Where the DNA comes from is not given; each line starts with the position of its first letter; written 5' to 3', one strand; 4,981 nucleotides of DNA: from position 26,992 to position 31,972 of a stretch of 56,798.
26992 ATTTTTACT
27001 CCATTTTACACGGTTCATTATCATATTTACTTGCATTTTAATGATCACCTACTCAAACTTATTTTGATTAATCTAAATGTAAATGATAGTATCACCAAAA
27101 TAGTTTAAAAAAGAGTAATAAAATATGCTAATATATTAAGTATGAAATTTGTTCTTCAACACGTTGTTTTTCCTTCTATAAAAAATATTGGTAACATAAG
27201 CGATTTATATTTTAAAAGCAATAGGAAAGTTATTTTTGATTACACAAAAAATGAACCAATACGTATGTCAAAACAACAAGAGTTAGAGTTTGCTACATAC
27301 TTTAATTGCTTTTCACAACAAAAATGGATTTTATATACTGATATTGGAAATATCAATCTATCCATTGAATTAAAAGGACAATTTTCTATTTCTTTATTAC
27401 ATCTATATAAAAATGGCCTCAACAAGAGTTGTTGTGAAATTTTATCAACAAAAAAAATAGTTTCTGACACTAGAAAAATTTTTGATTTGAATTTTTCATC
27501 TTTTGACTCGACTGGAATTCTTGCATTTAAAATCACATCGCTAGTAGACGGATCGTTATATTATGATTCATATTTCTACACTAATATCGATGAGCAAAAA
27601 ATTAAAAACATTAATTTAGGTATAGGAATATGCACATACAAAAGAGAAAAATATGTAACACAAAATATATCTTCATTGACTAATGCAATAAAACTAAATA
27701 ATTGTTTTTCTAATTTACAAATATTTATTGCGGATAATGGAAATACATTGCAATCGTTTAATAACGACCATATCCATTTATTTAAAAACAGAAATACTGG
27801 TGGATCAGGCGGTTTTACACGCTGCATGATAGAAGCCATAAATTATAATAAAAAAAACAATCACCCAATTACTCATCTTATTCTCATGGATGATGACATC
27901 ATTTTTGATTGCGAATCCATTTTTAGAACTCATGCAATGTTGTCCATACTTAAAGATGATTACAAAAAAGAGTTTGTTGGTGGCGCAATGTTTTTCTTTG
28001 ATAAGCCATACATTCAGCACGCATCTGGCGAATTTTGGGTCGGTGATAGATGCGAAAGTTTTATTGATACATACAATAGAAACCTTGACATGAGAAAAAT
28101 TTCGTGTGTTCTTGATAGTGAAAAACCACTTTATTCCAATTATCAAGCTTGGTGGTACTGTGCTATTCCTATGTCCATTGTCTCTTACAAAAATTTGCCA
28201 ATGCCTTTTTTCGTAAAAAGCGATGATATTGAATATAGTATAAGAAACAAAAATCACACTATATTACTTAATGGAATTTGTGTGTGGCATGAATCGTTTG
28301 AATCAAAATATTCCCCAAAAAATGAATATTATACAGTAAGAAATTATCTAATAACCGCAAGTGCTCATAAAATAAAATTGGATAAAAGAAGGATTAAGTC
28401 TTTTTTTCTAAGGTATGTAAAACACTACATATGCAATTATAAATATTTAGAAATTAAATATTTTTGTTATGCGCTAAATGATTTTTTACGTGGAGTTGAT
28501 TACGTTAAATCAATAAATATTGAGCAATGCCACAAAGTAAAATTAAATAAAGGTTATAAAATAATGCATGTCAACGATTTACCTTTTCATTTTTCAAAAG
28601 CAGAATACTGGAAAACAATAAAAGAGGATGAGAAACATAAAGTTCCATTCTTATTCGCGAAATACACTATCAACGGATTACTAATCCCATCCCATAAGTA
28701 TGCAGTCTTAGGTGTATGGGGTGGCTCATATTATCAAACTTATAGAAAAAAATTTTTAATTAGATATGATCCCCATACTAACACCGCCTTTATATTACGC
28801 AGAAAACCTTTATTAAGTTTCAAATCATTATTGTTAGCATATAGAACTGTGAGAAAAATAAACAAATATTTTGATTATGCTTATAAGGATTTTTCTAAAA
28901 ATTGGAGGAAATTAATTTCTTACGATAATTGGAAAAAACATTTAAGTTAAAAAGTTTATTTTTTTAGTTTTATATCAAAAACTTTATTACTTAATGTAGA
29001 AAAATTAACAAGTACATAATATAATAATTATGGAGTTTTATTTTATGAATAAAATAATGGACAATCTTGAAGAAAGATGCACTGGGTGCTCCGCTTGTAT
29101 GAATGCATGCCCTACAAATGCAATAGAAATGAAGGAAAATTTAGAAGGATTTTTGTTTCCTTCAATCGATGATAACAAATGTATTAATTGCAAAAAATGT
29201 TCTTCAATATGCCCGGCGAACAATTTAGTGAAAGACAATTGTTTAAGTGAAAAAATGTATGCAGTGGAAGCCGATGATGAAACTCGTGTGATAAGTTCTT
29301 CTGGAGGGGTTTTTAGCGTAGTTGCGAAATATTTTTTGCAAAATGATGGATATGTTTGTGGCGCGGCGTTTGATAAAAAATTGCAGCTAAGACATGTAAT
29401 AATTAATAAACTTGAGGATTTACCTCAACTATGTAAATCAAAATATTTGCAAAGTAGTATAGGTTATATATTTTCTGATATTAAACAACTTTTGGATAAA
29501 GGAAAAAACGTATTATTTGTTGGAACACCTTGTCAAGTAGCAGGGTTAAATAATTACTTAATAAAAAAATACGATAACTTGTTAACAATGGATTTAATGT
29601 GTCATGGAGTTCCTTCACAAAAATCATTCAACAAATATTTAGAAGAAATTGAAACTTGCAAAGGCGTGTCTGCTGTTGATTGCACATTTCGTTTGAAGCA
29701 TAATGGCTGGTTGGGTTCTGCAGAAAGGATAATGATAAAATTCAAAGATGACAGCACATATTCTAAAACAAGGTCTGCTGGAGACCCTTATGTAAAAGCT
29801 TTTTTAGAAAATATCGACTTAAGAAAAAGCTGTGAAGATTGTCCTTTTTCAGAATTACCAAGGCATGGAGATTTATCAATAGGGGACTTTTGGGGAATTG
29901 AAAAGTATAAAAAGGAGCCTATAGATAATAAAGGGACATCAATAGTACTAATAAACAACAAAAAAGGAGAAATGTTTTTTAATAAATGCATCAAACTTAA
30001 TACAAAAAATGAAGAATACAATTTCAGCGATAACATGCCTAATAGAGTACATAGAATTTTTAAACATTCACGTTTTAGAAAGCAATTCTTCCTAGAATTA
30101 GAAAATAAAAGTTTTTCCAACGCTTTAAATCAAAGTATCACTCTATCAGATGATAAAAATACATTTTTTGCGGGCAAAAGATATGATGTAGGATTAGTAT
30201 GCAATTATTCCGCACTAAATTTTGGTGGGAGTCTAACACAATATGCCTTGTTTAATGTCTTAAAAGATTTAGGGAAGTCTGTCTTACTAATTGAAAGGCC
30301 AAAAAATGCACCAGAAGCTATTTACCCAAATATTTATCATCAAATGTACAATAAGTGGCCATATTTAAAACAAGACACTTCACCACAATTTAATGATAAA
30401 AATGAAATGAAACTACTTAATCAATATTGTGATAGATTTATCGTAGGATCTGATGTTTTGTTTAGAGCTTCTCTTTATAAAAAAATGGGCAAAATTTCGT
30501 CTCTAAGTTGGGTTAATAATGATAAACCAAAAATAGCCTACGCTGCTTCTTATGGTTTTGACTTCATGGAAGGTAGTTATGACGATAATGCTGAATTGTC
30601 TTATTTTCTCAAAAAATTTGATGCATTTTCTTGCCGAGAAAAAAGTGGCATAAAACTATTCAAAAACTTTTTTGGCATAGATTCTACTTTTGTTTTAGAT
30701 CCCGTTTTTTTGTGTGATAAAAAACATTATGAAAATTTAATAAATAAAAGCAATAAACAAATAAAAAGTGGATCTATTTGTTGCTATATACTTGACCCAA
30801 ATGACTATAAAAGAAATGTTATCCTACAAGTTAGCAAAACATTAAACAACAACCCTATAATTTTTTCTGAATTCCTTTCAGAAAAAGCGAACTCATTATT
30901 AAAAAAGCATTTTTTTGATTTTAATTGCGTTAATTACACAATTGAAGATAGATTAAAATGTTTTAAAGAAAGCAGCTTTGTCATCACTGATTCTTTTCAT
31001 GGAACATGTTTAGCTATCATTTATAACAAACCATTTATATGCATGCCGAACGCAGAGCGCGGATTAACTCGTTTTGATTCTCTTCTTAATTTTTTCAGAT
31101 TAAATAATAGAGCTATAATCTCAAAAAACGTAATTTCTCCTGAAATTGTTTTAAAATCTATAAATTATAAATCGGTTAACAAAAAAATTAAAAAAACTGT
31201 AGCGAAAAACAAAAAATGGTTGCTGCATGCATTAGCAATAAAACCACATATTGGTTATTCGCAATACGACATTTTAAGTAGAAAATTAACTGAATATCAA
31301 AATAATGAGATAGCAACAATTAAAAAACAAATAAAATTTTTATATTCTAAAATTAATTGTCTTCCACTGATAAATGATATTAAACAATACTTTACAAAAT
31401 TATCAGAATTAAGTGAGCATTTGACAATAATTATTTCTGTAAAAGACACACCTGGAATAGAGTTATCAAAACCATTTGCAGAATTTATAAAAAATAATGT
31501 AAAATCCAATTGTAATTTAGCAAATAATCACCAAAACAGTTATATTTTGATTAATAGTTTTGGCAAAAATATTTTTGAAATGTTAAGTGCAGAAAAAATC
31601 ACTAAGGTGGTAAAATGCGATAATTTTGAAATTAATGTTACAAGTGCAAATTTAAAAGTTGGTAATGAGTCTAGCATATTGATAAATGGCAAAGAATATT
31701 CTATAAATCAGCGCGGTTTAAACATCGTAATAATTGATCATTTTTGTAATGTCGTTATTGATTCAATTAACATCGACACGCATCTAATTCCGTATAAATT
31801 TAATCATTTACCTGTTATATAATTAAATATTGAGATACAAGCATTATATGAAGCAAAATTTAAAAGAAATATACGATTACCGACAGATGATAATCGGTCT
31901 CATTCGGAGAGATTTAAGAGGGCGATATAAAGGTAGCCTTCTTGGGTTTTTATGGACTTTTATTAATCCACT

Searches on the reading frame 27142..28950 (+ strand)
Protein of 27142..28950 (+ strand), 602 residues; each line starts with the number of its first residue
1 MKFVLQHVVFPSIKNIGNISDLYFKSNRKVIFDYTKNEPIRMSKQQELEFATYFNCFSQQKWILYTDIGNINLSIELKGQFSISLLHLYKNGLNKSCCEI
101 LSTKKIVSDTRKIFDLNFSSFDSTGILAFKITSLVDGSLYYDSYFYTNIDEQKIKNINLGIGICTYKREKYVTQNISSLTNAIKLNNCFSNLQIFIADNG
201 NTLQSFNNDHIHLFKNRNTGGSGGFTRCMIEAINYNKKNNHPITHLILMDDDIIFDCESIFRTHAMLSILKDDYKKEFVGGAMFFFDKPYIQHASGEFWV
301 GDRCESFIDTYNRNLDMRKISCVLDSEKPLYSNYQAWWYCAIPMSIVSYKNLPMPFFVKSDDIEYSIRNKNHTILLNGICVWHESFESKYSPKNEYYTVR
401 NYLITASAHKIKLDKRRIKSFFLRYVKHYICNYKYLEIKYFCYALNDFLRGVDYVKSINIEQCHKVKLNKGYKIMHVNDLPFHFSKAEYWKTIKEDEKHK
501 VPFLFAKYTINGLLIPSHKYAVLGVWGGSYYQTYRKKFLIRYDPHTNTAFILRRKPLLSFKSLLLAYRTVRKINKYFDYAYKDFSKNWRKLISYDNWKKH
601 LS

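Call 94: search_protein_families(library=pfam, max_evalue=0.00001, proteins=[window:27142-28950:+])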
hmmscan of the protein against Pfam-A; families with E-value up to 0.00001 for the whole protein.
window:27142-28950:+ (602 aa): 1 family
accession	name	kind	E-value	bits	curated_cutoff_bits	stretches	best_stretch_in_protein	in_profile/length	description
PF17994.7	Glft2_N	-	6.3e-12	46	26.1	1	5-134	1-127/140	Galactofuranosyltransferase 2 N-terminal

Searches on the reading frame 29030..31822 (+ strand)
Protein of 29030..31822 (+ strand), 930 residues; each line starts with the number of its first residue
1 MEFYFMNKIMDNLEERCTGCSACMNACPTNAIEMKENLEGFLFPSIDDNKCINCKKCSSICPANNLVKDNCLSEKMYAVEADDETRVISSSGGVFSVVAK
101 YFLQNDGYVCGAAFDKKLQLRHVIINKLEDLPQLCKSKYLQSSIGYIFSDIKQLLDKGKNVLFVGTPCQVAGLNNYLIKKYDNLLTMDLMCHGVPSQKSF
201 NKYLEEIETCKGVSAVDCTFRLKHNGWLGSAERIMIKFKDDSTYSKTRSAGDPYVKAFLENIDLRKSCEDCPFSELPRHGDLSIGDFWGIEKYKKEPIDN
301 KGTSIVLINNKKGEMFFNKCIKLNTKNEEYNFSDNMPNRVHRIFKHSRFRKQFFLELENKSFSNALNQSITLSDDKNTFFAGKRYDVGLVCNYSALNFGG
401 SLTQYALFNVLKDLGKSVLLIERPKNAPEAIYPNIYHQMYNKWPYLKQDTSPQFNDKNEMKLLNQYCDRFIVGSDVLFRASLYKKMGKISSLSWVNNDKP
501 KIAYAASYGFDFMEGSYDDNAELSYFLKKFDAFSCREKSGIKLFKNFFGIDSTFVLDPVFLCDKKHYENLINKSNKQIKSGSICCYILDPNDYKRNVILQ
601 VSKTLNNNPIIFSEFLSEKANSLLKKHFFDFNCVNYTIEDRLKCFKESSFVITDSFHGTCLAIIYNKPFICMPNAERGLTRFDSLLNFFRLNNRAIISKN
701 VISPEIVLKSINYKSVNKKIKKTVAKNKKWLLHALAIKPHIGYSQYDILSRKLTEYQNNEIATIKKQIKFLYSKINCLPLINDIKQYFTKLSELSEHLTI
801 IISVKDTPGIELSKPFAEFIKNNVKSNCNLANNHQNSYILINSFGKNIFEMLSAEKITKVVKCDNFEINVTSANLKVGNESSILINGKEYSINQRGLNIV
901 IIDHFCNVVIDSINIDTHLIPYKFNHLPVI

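Call 94: search_protein_families(library=pfam, max_evalue=0.00001, proteins=[window:29030-31822:+])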
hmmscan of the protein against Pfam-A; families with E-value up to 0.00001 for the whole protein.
window:29030-31822:+ (930 aa): 11 families
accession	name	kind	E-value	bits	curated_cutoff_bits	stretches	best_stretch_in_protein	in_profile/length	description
PF04230.19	PS_pyruv_trans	-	1.2e-30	107.9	25.3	1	397-674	1-278/280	Polysaccharide pyruvyl transferase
PF04432.18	FrhB_FdhB_C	-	3.6e-22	79.3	23.3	1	159-322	2-138/150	Coenzyme F420 hydrogenase/dehydrogenase, beta subunit C terminus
PF00037.32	Fer4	-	4.4e-12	45.7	21.1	1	14-33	5-24/24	4Fe-4S binding domain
PF12838.12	Fer4_7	-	5.6e-11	43.2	27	1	16-64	1-51/52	4Fe-4S dicluster domain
PF12837.12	Fer4_6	-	2.1e-10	40.5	25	0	43-64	1-22/24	4Fe-4S binding domain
PF12797.12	Fer4_2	-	1.4e-09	37.7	24.5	0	14-29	7-22/22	4Fe-4S binding domain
PF13484.11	Fer4_16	-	7.2e-09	36.7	30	0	16-36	1-22/66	4Fe-4S double cluster binding domain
PF13237.11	Fer4_10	-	9.2e-09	35.5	25.5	0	14-32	6-26/53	4Fe-4S dicluster domain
PF14697.11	Fer4_21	-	1.8e-08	34.8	35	0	8-34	32-59/59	4Fe-4S dicluster domain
PF13187.11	Fer4_9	-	2.2e-08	34.5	27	1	16-64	1-50/52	4Fe-4S dicluster domain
PF25160.1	LdpA_Fe-S-bd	-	2.2e-06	27.8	27.6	0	13-35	24-46/49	LdpA Fe-S cluster-binding domain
